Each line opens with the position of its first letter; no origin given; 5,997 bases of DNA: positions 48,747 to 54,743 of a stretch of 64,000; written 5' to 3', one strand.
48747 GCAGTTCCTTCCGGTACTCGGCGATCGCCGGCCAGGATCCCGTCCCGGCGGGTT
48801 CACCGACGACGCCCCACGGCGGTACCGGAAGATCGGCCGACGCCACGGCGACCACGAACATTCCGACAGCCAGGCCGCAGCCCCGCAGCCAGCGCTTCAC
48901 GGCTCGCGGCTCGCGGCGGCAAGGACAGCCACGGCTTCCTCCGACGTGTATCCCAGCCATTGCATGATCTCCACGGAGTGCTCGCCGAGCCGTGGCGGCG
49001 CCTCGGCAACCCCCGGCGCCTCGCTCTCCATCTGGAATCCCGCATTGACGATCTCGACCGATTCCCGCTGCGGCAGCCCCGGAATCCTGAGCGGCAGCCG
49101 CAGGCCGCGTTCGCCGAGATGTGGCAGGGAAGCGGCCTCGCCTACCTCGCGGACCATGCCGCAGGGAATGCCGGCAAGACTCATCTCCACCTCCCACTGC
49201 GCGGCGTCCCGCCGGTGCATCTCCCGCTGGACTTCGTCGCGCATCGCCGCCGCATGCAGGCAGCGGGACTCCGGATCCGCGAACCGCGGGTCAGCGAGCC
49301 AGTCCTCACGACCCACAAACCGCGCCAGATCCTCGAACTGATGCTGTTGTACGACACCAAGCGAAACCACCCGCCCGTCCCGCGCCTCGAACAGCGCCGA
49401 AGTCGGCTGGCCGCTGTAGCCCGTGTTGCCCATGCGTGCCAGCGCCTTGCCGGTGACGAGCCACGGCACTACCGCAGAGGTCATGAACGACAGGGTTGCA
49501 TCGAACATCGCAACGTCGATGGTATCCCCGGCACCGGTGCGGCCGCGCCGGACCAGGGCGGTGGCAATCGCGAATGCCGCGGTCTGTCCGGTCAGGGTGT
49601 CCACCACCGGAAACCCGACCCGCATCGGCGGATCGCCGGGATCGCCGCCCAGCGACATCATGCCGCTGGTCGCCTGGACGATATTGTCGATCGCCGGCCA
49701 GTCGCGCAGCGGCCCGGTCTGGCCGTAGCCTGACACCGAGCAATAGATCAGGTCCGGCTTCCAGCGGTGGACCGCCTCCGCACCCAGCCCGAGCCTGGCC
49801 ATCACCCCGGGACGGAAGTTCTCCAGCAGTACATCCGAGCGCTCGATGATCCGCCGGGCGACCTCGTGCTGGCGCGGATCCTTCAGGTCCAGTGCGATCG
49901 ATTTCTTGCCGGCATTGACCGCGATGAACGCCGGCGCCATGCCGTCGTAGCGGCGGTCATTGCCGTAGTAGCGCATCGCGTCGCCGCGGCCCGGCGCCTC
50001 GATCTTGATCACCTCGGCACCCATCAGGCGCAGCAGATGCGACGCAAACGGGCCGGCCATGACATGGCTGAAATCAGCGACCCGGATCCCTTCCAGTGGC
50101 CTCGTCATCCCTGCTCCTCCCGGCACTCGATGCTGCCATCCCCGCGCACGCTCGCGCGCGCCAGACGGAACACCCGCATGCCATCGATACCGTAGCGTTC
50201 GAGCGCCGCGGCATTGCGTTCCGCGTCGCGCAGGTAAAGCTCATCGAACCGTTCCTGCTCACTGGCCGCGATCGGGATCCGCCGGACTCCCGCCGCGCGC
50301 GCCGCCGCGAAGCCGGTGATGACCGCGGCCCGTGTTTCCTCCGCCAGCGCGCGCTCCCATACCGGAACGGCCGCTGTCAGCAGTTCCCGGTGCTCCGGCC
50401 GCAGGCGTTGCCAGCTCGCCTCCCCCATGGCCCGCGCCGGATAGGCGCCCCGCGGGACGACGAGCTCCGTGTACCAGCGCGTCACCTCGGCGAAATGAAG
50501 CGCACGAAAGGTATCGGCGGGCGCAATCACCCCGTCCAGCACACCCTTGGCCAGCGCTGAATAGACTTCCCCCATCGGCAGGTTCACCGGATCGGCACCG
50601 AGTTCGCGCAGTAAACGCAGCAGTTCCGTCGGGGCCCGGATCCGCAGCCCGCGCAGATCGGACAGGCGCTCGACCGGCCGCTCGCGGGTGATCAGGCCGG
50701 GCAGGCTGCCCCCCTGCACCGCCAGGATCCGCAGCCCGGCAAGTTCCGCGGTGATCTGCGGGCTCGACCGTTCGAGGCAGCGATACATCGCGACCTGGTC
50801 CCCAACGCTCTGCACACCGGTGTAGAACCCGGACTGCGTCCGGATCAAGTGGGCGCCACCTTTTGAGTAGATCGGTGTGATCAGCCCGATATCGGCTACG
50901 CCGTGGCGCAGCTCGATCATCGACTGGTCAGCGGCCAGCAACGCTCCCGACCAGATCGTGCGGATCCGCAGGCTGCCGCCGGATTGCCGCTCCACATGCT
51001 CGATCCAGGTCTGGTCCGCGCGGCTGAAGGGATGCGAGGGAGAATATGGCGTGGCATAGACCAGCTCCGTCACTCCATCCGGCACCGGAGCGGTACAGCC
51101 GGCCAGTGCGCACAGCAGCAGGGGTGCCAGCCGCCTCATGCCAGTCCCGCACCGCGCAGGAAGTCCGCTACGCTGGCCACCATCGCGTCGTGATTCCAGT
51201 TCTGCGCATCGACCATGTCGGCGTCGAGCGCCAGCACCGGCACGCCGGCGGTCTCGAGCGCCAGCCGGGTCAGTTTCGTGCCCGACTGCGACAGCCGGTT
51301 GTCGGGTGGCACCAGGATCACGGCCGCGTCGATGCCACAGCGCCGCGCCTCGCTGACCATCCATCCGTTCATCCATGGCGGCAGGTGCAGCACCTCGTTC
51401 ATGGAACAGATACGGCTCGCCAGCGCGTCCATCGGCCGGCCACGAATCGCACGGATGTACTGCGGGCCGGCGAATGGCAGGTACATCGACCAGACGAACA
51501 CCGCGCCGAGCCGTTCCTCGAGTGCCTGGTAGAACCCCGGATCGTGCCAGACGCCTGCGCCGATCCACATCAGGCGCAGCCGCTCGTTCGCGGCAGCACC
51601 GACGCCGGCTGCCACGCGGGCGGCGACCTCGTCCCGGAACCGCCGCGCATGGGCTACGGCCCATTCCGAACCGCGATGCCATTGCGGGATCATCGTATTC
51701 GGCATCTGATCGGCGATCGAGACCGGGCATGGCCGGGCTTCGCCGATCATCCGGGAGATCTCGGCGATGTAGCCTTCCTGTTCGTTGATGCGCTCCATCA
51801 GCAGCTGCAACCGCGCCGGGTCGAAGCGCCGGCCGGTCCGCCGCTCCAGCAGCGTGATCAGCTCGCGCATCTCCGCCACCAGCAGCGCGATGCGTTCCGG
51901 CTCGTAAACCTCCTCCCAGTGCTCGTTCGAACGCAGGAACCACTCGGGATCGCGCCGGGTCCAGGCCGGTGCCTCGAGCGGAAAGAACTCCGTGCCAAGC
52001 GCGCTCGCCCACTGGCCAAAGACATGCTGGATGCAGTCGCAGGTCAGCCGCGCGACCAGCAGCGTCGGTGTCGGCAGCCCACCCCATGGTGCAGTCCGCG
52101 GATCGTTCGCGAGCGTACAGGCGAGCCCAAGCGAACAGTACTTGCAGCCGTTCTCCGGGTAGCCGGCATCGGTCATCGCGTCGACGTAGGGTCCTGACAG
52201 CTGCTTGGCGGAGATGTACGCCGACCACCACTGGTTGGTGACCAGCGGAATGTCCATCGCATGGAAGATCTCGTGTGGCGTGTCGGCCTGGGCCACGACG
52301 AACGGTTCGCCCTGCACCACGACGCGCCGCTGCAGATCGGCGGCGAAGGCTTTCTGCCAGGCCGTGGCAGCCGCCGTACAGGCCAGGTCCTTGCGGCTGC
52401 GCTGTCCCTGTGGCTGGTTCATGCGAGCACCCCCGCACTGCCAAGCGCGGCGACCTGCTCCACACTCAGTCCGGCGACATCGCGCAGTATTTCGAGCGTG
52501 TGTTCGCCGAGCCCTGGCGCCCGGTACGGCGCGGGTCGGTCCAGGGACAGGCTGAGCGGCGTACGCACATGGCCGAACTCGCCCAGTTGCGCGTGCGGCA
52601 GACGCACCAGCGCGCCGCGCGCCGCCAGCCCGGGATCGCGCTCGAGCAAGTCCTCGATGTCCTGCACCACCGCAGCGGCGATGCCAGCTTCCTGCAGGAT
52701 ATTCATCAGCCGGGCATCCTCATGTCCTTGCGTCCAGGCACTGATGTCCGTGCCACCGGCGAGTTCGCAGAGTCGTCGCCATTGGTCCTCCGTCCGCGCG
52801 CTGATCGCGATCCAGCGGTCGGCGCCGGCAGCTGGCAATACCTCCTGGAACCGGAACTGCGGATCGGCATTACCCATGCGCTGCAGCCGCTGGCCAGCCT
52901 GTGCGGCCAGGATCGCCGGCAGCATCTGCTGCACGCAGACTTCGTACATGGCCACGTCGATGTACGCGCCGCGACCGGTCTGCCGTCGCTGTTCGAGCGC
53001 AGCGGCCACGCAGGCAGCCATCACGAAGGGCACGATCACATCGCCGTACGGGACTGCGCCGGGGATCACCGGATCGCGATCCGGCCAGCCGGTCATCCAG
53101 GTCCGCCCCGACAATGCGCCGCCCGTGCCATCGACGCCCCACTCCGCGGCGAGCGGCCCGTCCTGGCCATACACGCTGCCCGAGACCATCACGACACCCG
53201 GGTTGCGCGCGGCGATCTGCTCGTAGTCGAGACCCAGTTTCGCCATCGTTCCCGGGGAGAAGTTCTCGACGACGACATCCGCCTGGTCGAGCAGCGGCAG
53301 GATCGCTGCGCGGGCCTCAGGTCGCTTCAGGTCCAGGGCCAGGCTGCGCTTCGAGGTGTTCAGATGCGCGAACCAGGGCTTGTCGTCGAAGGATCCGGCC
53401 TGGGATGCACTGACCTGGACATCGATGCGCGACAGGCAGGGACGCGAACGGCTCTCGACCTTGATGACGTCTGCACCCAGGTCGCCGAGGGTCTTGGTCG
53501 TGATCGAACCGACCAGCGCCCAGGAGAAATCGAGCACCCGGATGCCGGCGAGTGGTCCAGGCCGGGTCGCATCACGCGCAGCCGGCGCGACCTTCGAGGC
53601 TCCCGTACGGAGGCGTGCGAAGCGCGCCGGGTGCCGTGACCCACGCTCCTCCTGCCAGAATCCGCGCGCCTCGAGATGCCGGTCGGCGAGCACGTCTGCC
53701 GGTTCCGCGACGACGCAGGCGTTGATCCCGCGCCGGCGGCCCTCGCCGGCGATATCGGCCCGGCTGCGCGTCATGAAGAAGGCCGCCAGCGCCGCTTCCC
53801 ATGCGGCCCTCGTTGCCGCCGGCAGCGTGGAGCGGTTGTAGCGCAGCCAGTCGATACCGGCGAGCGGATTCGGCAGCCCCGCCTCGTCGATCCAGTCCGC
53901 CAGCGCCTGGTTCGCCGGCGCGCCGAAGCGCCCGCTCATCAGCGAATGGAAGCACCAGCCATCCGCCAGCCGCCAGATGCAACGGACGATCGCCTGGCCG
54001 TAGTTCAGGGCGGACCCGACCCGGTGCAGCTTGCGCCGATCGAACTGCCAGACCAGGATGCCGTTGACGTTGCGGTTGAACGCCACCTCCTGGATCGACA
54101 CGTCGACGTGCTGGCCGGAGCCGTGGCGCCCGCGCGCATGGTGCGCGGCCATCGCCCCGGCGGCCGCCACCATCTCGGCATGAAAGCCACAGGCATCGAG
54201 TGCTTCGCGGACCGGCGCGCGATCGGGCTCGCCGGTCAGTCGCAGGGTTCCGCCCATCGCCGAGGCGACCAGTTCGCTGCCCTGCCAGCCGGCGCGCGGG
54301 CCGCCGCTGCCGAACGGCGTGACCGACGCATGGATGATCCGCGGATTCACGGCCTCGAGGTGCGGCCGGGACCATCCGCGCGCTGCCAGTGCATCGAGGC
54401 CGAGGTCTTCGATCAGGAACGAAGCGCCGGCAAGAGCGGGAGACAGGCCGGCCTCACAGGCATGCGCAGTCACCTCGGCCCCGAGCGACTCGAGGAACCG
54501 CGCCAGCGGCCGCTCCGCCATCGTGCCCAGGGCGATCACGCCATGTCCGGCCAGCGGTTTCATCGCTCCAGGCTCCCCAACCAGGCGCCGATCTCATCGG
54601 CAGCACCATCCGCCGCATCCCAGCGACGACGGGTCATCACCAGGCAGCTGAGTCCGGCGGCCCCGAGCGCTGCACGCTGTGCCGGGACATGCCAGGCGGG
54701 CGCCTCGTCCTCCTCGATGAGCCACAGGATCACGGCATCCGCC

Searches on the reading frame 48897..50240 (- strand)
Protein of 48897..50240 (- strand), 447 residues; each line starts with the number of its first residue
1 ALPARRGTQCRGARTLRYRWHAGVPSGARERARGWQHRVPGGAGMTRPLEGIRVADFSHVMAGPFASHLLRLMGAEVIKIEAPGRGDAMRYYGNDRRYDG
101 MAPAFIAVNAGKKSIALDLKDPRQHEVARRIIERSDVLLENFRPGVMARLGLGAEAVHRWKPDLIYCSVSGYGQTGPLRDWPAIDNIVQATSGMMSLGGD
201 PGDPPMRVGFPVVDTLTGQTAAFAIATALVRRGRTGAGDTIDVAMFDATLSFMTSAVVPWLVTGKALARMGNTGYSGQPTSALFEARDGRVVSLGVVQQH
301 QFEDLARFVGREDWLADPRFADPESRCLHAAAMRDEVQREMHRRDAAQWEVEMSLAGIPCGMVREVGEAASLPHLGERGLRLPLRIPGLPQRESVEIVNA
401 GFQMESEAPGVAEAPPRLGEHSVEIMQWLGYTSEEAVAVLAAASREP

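Call 13: search_protein_families(library=pfam, proteins=[window:48897-50240:-], max_evalue=0.0001)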
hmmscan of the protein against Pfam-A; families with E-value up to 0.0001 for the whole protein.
window:48897-50240:- (447 aa): 1 family
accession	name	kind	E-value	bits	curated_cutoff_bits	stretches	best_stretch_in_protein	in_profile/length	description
PF02515.22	CoA_transf_3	-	1.3e-112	377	23.3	1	49-422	1-366/366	CoA-transferase family III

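Call 53: search_protein_families(library=ncbifam, proteins=[window:48897-50126:-], max_evalue=1e-8)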
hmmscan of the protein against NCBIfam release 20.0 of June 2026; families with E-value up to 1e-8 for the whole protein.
window:48897-50126:- (409 aa): 7 families
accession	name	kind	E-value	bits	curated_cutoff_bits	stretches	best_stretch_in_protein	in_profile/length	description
NF008511.0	PRK11430.1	equivalog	3.8e-74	250.1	522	1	9-341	8-336/381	CoA:oxalate CoA-transferase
NF052585.1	SucGlutTfsCaiB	equivalog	7.9e-74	248.6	750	1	8-391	5-388/394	succinate--glutarate CoA-transferase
NF003809.0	PRK05398.1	subfamily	4.4e-67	226.5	442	1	7-400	1-409/416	formyl-CoA transferase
NF041294.1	Scnl_mescCoAtase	equivalog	7.5e-64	216.2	700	1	11-388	4-380/381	succinyl-CoA:mesaconate CoA-transferase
TIGR03253.1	oxalate_frc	equivalog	4.9e-61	206.7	504.2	1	9-398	2-407/416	formyl-CoA transferase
NF002914.1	PRK03525.1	equivalog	9.7e-30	103.8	413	1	10-399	9-389/400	L-carnitine CoA-transferase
TIGR04253.1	mesacon_CoA_iso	equivalog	2.4e-17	63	725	1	11-276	3-263/403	2-methylfumaryl-CoA isomerase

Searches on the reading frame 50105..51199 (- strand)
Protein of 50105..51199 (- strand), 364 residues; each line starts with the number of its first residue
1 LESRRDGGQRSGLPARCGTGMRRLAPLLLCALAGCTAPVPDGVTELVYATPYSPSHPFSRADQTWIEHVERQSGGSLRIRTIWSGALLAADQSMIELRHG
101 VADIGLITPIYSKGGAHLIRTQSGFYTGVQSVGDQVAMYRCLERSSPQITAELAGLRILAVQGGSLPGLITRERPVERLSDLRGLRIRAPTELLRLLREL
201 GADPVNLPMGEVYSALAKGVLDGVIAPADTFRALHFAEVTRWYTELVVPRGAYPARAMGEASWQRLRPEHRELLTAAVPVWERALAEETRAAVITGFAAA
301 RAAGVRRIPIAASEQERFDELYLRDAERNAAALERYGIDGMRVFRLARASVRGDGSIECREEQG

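Call 18: search_protein_families(library=pfam, proteins=[window:50105-51199:-], max_evalue=0.0001)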
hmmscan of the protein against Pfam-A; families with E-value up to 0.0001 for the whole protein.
window:50105-51199:- (364 aa): 1 family
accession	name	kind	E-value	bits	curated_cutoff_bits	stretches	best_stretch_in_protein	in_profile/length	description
PF03480.18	DctP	-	2.6e-23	83.2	23.4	1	53-320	6-273/286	Bacterial extracellular solute-binding protein, family 7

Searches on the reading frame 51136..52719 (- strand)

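Call 13: search_protein_families(library=pfam, proteins=[window:51136-52719:-], max_evalue=0.0001)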
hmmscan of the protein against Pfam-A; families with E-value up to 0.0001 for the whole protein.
window:51136-52719:- (527 aa): 1 family
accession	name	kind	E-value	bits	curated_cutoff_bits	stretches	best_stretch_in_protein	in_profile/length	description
PF06050.19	HGD-D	-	1e-47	163.9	28.4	1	146-506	3-327/342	2-hydroxyglutaryl-CoA dehydratase, D-component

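Call 53: search_protein_families(library=ncbifam, proteins=[window:51136-52422:-], max_evalue=1e-8)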
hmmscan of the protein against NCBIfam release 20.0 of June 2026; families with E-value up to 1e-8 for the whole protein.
window:51136-52422:- (428 aa): 2 families
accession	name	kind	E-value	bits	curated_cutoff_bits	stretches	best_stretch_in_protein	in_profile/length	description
NF052455.1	HyiscapDhHadB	equivalog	1.5e-09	37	750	1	37-343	25-312/398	(R)-2-hydroxyisocaproyl-CoA dehydratase subunit alpha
TIGR03191.1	benz_CoA_bzdO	equivalog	3.4e-09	36.4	448.6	0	176-314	155-291/430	benzoyl-CoA reductase, bzd-type, subunit O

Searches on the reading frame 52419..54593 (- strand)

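Call 14: search_protein_families(library=pfam, proteins=[window:52419-54593:-], max_evalue=0.0001)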
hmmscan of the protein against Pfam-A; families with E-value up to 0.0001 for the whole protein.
window:52419-54593:- (724 aa): 1 family
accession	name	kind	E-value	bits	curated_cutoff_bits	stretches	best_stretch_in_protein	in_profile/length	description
PF02515.22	CoA_transf_3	-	1.4e-118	396.6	23.3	3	348-615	1-260/366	CoA-transferase family III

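Call 53: search_protein_families(library=ncbifam, proteins=[window:52419-54563:-], max_evalue=1e-8)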
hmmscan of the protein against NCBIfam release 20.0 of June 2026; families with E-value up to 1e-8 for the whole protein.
window:52419-54563:- (714 aa): 7 families
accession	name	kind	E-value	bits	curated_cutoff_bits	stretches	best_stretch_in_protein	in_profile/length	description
NF052585.1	SucGlutTfsCaiB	equivalog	2.9e-66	223.7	750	2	333-608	3-277/394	succinate--glutarate CoA-transferase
NF003809.0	PRK05398.1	subfamily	5.9e-66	222.7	442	3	337-580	4-243/416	formyl-CoA transferase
TIGR03253.1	oxalate_frc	equivalog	3.2e-61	207.3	504.2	3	337-579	3-242/416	formyl-CoA transferase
NF041294.1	Scnl_mescCoAtase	equivalog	7.3e-55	186.6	700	2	338-603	4-269/381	succinyl-CoA:mesaconate CoA-transferase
NF008511.0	PRK11430.1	equivalog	1.6e-52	178.9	522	2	335-608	7-272/381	CoA:oxalate CoA-transferase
NF002914.1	PRK03525.1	equivalog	2.3e-26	92.7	413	1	336-545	8-204/400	L-carnitine CoA-transferase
TIGR04253.1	mesacon_CoA_iso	equivalog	3.5e-17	62.5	725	1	338-606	3-262/403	2-methylfumaryl-CoA isomerase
